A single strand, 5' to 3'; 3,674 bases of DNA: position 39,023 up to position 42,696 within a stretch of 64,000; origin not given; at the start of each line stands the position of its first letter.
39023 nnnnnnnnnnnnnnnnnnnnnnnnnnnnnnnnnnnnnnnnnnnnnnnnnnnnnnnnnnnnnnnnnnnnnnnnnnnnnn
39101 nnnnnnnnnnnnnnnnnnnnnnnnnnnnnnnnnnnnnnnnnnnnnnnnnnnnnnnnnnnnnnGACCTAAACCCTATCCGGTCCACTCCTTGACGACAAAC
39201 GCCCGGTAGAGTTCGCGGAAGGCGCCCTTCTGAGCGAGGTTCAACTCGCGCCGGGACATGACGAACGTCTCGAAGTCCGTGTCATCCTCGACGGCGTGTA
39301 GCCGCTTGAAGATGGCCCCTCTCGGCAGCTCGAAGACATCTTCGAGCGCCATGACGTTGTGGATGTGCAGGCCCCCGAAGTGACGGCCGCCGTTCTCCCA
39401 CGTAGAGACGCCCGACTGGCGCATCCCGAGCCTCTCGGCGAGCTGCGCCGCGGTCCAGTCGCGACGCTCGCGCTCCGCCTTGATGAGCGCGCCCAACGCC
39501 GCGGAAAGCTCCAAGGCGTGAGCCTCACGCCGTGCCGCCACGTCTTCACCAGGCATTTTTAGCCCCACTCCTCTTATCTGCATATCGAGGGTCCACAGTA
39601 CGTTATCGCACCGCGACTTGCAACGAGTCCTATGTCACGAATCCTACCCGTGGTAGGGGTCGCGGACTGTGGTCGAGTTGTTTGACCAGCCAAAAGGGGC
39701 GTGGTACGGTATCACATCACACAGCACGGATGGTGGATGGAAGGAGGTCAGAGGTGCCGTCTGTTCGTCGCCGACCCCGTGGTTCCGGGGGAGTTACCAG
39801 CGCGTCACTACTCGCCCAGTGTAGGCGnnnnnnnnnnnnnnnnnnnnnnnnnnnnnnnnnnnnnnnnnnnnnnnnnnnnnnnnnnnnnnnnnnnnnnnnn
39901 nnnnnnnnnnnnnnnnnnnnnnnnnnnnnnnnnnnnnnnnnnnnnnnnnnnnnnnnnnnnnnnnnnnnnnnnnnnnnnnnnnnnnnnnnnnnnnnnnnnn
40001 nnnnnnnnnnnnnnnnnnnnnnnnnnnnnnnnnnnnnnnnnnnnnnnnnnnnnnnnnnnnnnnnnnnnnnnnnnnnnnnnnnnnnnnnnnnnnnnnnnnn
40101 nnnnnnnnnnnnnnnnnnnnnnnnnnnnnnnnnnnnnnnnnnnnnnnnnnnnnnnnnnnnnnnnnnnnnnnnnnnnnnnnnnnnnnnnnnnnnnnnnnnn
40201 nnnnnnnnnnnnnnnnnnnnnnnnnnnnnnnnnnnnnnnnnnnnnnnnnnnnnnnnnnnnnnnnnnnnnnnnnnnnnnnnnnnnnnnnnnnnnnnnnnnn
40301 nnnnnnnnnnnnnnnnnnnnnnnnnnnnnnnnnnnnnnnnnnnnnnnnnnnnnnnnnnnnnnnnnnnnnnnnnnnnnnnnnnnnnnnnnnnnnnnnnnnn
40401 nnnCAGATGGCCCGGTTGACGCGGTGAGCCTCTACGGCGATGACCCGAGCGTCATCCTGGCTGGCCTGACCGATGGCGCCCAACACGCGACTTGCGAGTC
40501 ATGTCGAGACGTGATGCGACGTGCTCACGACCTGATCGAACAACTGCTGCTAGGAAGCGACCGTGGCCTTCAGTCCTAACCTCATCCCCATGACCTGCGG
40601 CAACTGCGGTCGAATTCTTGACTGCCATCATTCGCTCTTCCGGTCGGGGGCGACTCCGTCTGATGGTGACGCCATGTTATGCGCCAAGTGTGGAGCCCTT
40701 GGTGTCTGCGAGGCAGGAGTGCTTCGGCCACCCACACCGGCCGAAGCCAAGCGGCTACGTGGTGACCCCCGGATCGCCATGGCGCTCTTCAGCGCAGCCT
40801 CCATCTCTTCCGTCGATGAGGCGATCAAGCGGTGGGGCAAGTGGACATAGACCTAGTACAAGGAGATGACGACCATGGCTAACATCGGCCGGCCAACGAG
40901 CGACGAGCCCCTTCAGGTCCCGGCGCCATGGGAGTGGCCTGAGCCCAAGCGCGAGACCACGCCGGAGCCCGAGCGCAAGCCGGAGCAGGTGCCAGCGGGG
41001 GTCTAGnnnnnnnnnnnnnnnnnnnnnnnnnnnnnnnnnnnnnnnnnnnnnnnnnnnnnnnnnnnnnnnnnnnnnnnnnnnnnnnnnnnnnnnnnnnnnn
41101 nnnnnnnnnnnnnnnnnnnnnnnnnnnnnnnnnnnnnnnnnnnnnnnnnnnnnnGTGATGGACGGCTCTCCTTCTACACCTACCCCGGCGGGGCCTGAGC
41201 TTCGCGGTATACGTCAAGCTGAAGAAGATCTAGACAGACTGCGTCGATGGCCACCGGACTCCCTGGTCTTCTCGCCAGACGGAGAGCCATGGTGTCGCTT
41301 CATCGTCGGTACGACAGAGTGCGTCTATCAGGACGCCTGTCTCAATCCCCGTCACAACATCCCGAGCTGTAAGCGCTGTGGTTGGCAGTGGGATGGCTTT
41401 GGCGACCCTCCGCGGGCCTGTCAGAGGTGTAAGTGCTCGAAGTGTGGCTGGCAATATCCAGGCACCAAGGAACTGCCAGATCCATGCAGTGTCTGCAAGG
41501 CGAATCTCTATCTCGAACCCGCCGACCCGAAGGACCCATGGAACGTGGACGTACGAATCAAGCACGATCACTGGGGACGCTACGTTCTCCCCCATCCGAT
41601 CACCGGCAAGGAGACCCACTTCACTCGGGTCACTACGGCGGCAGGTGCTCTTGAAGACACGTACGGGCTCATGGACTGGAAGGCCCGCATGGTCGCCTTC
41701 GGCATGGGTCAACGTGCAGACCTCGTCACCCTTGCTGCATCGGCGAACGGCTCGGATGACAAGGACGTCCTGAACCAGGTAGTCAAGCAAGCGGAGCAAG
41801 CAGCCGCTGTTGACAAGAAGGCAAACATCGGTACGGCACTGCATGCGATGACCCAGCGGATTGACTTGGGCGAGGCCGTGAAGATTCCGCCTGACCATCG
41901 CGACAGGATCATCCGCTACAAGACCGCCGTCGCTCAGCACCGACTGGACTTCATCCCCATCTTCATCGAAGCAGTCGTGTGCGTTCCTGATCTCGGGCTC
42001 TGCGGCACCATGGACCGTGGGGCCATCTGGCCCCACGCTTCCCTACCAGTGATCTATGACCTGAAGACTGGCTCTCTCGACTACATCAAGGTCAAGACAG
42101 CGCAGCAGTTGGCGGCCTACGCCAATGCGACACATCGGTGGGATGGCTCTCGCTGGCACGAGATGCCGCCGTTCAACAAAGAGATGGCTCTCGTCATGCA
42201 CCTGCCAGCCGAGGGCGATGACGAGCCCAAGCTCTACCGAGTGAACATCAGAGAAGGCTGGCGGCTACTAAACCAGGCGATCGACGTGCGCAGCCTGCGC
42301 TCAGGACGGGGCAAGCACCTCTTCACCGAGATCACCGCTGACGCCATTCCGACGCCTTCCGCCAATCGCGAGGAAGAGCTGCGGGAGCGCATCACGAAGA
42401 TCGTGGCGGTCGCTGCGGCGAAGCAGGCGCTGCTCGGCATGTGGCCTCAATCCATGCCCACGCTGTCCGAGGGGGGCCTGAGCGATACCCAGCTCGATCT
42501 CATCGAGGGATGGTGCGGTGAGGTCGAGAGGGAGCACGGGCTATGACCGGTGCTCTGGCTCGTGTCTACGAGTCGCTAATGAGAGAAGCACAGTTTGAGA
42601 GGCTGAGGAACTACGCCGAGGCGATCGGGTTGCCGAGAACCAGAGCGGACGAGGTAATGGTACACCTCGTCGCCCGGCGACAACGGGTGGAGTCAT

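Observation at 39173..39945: Candidate immunity switch: leftward XRE-HTH repressor-like gene, promoter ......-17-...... and a palindromic operator family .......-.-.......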

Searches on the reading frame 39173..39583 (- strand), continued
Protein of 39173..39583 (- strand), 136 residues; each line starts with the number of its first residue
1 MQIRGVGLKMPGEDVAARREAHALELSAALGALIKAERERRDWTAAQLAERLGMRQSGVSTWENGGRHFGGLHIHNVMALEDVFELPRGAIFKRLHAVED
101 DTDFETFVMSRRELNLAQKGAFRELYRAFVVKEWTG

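Call 87: fold_search(model_id=the predicted structure, library=pdb)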
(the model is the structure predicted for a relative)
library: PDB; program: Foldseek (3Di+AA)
matches with E <= 10: 412; with E <= 0.001: 0
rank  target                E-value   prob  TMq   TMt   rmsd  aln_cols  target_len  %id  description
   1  2b5a_A                5.5e-03  1.00  0.51  0.80   1.7        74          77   19  C.BclI, Control Element of the BclI Restriction-Modification System (released 2006-01-03)
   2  2b5a_B                5.8e-03  1.00  0.48  0.78   2.4        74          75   20  C.BclI, Control Element of the BclI Restriction-Modification System (released 2006-01-03)
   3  2b5a_C                9.7e-03  1.00  0.51  0.80   2.1        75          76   19  C.BclI, Control Element of the BclI Restriction-Modification System (released 2006-01-03)
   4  9a7f_A                1.3e-02  1.00  0.45  0.43  11.9       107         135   22  Integrative model of RGHR-DLDH1 by crosslinking MS and deep learning (released 2024-09-18)
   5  1zzb_A                1.5e-02  1.00  0.45  0.33   1.7        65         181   31  Crystal Structure of CoII HppE in Complex with Substrate (released 2005-07-26)
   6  2bnm_A                1.6e-02  1.00  0.46  0.31   1.7        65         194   31  The structure of Hydroxypropylphosphonic acid epoxidase from S. wedmorenis. (released 2005-10-05)
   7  1zz8_A                1.8e-02  1.00  0.46  0.31   1.7        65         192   31  Crystal Structure of FeII HppE in Complex with Substrate Form 2 (released 2005-07-26)
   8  1zz9_C                2.0e-02  1.00  0.46  0.31   1.7        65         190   31  Crystal Structure of FeII HppE (released 2005-07-26)
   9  1zzc_B                2.0e-02  1.00  0.46  0.33   1.7        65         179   31  Crystal Structure of CoII HppE in Complex with Tris Buffer (released 2005-07-26)
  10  1zz7_A                2.1e-02  1.00  0.46  0.33   1.7        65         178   31  Crystal Structure of FeII HppE in Complex with Substrate form 1 (released 2005-07-26)
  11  1zz6_A                2.3e-02  1.00  0.45  0.32   1.8        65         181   31  Crystal Structure of Apo-HppE (released 2005-07-26)
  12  1y9q                  2.6e-02  1.00  0.51  0.38   3.5        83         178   14  Crystal Structure of HTH_3 family Transcriptional Regulator from Vibrio cholerae (released 2005-01-04)
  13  3jxb_C                2.7e-02  1.00  0.38  0.69   3.7        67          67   21  Crystal structure of the P22 c2 repressor protein in complex with synthetic operator 9C (released 2010-01-19)
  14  1zzc_A                2.8e-02  1.00  0.46  0.33   1.7        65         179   31  Crystal Structure of CoII HppE in Complex with Tris Buffer (released 2005-07-26)
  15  5woq_A                2.8e-02  1.00  0.49  0.74   2.9        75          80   15  Crystal structure of an XRE family protein transcriptional regulator from Mycobacterium smegmatis (released 2017-08-16)
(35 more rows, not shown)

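Call 102: search_protein_families(library=ncbifam, proteins=[window:39173-39583:-], max_evalue=0.01)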
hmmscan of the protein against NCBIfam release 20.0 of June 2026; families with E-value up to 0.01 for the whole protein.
window:39173-39583:- (136 aa): 4 families
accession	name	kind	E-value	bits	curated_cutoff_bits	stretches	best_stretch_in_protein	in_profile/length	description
TIGR03070.1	couple_hipB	subfamily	1.5e-05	24.8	71.65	1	29-82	2-52/58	type II toxin-antitoxin system Y4mF family antitoxin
NF007271.0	PRK09726.1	equivalog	0.00015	21.7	79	1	30-65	13-48/88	type II toxin-antitoxin system antitoxin HipB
TIGR00270.2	TIGR00270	equivalog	0.0014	18.5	110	1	24-65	70-111/159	multiprotein bridging factor aMBF1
TIGR03830.1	CxxCG_CxxCG_HTH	subfamily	0.0065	16.3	61.8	0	25-65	61-101/127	type II TA system antitoxin MqsA family protein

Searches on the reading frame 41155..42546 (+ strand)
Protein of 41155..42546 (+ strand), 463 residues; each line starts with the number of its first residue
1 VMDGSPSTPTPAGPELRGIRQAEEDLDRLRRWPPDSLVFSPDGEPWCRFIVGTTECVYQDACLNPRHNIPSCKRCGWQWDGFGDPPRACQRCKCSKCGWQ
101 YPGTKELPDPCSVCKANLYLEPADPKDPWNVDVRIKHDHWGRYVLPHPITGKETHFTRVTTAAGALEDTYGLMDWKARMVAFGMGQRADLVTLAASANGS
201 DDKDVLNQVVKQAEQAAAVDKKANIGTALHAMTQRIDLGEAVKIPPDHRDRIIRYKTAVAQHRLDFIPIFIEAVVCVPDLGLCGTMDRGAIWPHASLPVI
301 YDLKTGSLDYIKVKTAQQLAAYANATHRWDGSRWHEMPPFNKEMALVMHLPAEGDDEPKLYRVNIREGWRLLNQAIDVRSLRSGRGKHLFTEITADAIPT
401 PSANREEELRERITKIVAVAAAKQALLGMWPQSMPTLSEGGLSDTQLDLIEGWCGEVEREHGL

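Call 11: search_protein_families(library=pfam, proteins=[window:41155-42546:+], max_evalue=0.01)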
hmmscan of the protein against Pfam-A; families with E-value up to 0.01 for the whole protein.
window:41155-42546:+ (463 aa): 0 families

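Call 12: search_protein_families(library=phrogs, proteins=[window:41155-42546:+], max_evalue=0.01)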
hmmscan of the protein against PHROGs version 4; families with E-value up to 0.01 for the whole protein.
window:41155-42546:+ (463 aa): 3 families
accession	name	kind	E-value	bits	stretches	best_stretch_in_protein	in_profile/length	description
phrog_466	-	DNA, RNA and nucleotide metabolism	2.3e-64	219.4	1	130-420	107-416/446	exonuclease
phrog_298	-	DNA, RNA and nucleotide metabolism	3.7e-16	60.3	1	142-372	57-249/293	exonuclease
phrog_3953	-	DNA, RNA and nucleotide metabolism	0.0073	17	0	211-325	29-129/186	exonuclease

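Call 16: search_dna_similar(query=window:41155-42546:+, collection=phages, mode=protein, max_rows=25)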
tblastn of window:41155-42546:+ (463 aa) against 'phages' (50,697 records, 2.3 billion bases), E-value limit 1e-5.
Records with a match: 408; places in all: 408; records where one place covers at least 80% of the query: 1.
Best place of each record, by identity: <60% 408.
By first word of the organism name: Streptomyces 187; Mycobacterium 172; Gordonia 30; Corynebacterium 8; Nocardia 6; Rhodococcus 2; Dulem 1; Mycolicibacterium 1; Skermania 1.
By host as written in the record: Mycobacterium smegmatis mc2 155 98; Streptomyces griseus ATCC 10137 35; Mycobacterium smegmatis mc#155 35; Streptomyces lividans JI 1326 24; Streptomyces xanthochromogenes NRRL B-5410 23; Streptomyces coelicolor 17; Gordonia terrae 3612 15; Streptomyces sp. 10; and 51 more.
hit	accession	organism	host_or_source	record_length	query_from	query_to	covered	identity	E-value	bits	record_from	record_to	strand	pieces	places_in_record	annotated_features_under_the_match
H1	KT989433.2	Streptomyces phage phiSAJS1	Streptomyces avermitilis ATCC 31267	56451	87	434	75%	28.8%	1e-22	107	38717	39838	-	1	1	hypothetical protein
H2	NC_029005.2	Streptomyces phage phiSAJS1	Streptomyces avermitilis ATCC 31267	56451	87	434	75%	28.8%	1e-22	107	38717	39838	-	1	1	exonuclease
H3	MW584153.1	Mycobacterium phage prophi79-1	Mycobacterium abscessus GD79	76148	52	426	81%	26.0%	8e-10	67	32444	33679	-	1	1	41: DNA binding protein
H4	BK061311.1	Mycobacterium phage prophiFSIL01-1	Mycobacteroides abscessus subsp. ...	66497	135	411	60%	35.1%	8e-25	114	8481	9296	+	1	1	15: Cas4 family exonuclease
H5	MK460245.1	Streptomyces phage BartholomewSD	Streptomyces platensis MJ1A1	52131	100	389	63%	33.1%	1e-25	116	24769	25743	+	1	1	33: exonuclease | 32: hypothetical protein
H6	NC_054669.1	Streptomyces phage Alvy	Streptomyces lividans JI 1326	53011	100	389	63%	33.1%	1e-25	116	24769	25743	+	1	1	33: exonuclease | 32: hypothetical protein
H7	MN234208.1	Streptomyces phage Alvy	Streptomyces lividans JI 1326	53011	100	389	63%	33.1%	1e-25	116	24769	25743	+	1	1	33: exonuclease | 32: hypothetical protein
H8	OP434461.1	Gordonia phage Evaa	Gordonia terrae 3612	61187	66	402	73%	28.5%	1e-22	107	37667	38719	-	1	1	44: RecB-like exonuclease/helicase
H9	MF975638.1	Streptomyces phage Abt2graduatex2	Streptomyces griseus ATCC 10137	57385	141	436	64%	32.3%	7e-21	102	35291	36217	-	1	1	hypothetical protein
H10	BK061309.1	Mycobacterium phage McProf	Mycobacterium chelonae strain ATCC 35752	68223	135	411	60%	34.4%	4e-23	108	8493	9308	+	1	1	15: Cas4 family exonuclease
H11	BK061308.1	Mycobacterium phage prophiFSAT01-1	Mycobacteroides abscessus subsp. ...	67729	135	411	60%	34.2%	3e-23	109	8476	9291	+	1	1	15: Cas4 family exonuclease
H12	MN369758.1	Gordonia phage NHagos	Gordonia rubripertincta NRRL B-16540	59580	84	426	74%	27.2%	1e-19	98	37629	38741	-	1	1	45: exonuclease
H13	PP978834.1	Streptomyces phage Jevington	Streptomyces baarnensis NRRL B-2842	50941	117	400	61%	32.7%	3e-25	115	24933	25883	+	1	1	33: exonuclease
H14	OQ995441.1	Streptomyces phage Marav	Streptomyces bicolor NRRL B-3897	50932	117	400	61%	32.4%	6e-25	114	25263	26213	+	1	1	34: exonuclease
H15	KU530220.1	Streptomyces phage Xkcd426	Streptomyces griseus subsp. griseus ...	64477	141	434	63%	31.2%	6e-21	102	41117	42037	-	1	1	hypothetical protein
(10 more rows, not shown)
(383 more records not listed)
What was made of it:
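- Tried and rejected: Protein-level hits to the exonuclease are all below 60% identity, the listed ones 26-37% (call 16).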

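Call 65: find_related_loci(query=window:41155-42546:+, collection=viral_contigs, flank=8000)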
Query window:41155-42546:+ (463 aa) in viral_contigs; peptide patterns used: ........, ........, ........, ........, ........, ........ (x = any residue, [..] = any of these).
10 stretches matched a pattern, but none encodes a relative of the query by tblastn (E <= 1e-3).

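Call 67: find_related_loci(query=A5, collection=viral_contigs, flank=8000)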
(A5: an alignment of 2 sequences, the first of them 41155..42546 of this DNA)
Query A5 (463 aa) in viral_contigs; peptide patterns used: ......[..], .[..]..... (x = any residue, [..] = any of these).
117 stretches matched a pattern; 4 encode a relative of the query (tblastn E <= 1e-3); 4 distinct loci.
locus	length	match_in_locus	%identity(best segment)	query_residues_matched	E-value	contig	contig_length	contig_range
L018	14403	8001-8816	37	135-385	2e-39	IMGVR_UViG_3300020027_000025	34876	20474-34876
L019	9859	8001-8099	56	34-67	2e-7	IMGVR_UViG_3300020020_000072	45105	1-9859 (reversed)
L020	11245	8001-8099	56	34-67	6e-7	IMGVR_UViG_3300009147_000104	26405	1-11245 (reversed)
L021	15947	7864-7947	55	38-66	1e-5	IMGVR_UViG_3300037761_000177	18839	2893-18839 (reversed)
